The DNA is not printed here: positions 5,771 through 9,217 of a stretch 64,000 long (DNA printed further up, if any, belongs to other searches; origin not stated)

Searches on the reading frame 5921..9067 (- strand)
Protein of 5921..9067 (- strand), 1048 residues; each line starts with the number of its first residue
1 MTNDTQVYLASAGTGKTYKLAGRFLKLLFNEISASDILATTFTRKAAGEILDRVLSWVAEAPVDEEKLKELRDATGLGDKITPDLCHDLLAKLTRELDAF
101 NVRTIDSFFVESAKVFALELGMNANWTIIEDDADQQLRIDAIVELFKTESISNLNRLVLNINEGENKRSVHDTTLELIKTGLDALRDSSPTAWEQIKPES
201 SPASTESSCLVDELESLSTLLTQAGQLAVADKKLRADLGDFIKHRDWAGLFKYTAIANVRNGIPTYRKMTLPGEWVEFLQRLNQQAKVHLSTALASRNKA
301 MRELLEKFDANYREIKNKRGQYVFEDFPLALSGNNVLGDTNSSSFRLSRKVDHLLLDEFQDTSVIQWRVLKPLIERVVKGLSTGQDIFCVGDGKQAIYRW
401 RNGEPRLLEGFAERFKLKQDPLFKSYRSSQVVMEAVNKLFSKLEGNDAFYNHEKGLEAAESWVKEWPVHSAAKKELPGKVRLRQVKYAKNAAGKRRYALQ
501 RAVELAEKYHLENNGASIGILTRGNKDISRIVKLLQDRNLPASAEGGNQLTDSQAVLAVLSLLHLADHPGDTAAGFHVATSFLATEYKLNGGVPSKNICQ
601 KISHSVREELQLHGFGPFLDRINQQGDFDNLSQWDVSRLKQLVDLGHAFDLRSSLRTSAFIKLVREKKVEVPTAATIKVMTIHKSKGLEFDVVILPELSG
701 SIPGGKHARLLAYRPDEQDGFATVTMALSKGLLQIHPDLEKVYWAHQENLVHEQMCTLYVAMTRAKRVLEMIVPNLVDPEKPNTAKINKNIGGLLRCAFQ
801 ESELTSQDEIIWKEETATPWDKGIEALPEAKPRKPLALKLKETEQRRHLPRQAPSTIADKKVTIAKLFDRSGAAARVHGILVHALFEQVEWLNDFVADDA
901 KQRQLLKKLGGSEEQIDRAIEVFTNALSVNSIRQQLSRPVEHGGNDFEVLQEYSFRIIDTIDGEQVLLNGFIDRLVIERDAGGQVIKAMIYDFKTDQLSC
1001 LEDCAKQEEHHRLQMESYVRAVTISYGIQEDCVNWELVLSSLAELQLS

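Call 78: search_protein_families(library=pfam, proteins=[window:5921-9067:-], max_evalue=0.000001)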
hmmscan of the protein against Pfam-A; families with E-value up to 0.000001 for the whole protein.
window:5921-9067:- (1048 aa): 4 families
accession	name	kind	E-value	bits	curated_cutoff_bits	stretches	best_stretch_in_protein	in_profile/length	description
PF00580.27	UvrD-helicase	-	1.6e-37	130.1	23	1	7-415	17-270/271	UvrD/REP helicase N-terminal domain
PF13361.12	UvrD_C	-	1.2e-22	81.3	25.6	1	661-772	271-346/350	UvrD-like helicase C-terminal domain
PF13245.12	AAA_19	-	2e-09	38.2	25.1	0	280-399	33-132/134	AAA domain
PF13538.12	UvrD_C_2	-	3.6e-08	33.6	27.4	0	679-699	4-26/52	UvrD-like helicase C-terminal domain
